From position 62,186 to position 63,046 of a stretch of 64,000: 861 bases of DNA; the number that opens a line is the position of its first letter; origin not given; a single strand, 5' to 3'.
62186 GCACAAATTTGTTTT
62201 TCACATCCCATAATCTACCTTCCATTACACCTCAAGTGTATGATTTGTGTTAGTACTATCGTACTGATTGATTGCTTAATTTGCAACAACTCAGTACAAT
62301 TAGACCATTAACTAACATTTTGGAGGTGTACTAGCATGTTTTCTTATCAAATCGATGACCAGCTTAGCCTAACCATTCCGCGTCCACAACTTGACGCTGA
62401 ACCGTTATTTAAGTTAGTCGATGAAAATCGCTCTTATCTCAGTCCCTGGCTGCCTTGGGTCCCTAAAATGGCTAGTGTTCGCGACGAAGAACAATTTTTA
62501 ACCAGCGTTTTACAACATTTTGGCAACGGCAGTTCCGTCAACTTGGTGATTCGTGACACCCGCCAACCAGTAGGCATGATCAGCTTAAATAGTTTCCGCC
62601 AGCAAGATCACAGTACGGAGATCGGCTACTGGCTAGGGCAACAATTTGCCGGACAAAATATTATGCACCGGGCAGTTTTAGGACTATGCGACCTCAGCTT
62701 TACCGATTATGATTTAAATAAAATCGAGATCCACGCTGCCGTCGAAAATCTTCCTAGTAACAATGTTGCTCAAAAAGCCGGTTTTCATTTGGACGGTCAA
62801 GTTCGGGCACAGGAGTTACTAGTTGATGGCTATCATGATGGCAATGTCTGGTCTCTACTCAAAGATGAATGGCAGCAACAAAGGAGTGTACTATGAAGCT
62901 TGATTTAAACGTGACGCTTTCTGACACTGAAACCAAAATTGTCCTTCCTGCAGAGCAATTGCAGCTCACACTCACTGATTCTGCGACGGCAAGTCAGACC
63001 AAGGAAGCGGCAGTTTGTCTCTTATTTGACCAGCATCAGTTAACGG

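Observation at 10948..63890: Very dense family of about 125-bp structured repeats (family A): at least 15 copies at 9 loci in 64 kb, singly and in 2-3 copy tandem runs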

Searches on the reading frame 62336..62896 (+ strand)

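Call 24: search_protein_families(library=ncbifam, proteins=[window:62336-62896:+])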
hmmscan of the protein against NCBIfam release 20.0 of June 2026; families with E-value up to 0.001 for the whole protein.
window:62336-62896:+ (186 aa): 2 families
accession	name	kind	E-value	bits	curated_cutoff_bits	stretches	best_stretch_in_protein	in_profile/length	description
NF007539.0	PRK10151.1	equivalog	6.7e-22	77.9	184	1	21-174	21-174/179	50S ribosomal protein L7/L12-serine acetyltransferase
NF008072.0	PRK10809.1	equivalog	1.6e-07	31.3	190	1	20-183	27-194/194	ribosomal protein S5-alanine N-acetyltransferase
